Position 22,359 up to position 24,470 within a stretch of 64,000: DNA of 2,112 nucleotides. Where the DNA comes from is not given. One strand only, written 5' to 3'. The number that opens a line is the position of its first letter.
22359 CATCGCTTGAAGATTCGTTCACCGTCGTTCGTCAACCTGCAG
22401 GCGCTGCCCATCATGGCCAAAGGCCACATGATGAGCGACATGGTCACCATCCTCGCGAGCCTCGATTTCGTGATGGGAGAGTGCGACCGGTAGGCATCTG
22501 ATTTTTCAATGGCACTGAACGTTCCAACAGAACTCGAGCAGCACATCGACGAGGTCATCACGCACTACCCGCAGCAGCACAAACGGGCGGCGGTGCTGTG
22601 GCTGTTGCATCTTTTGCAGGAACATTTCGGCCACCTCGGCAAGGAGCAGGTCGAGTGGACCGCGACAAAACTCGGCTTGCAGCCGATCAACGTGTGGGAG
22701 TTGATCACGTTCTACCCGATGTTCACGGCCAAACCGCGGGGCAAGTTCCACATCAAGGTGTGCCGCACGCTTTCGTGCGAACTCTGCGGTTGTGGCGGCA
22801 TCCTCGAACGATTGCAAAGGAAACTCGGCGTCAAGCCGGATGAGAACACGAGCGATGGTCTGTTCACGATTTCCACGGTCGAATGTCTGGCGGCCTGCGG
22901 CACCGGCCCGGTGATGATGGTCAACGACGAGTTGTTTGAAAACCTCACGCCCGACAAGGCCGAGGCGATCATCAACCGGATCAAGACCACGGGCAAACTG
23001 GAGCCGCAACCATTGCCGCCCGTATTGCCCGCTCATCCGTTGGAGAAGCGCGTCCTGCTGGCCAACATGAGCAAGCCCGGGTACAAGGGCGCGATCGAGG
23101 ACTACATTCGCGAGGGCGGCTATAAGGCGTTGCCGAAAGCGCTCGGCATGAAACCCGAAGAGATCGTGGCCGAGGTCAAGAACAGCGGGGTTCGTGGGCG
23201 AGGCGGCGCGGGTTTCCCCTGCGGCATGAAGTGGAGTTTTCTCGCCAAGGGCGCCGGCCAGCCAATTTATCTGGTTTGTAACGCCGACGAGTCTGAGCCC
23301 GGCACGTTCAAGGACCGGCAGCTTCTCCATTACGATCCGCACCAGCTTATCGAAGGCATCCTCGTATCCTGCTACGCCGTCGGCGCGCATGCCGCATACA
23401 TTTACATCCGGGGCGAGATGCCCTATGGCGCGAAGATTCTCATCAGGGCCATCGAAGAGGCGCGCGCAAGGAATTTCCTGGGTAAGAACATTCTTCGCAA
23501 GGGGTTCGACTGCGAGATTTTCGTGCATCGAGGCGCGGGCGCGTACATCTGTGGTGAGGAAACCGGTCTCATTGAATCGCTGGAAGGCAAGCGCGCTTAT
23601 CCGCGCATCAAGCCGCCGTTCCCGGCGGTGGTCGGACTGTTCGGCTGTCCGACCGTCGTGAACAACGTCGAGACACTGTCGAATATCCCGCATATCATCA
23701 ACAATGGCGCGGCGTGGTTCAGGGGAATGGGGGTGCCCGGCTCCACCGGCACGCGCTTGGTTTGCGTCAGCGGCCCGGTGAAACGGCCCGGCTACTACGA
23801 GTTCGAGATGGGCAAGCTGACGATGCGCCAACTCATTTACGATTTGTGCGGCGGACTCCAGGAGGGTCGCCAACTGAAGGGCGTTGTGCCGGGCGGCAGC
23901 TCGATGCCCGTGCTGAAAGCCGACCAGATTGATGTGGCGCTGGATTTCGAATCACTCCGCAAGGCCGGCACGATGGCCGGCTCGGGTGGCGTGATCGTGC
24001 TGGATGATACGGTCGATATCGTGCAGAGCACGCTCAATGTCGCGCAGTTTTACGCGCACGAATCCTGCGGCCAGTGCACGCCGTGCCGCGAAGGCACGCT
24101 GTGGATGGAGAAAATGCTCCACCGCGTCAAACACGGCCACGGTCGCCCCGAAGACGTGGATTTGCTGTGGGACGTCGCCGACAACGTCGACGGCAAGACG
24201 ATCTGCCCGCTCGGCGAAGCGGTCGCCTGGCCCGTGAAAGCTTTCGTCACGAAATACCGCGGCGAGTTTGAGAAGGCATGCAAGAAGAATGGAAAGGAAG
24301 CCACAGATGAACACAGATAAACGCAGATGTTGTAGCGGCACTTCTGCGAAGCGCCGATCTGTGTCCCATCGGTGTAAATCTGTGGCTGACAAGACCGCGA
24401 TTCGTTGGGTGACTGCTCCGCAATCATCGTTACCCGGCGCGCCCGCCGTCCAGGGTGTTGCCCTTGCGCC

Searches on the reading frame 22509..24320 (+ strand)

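Call 74: search_protein_families(library=pfam, proteins=[window:22509-24320:+], max_evalue=0.00001)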
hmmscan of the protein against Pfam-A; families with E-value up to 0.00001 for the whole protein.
window:22509-24320:+ (603 aa): 5 families
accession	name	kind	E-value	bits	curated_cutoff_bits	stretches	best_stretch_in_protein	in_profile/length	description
PF01512.22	Complex1_51K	-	2.4e-48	164.3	31.2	1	223-395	1-150/150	Nuo51 FMN-binding domain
PF01257.25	2Fe-2S_thioredx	-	1.8e-46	158.1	24.8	1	13-158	1-144/145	Thioredoxin-like [2Fe-2S] ferredoxin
PF10589.14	NADH_4Fe-4S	-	7.6e-30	103.1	23.5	1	508-589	3-84/85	NADH-ubiquinone oxidoreductase-F iron-sulfur binding region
PF22461.2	SLBB_2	-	6.4e-10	39.4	27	1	417-481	2-66/79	SLBB domain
PF10531.15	SLBB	-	2e-08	34.4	27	1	418-468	2-54/55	SLBB domain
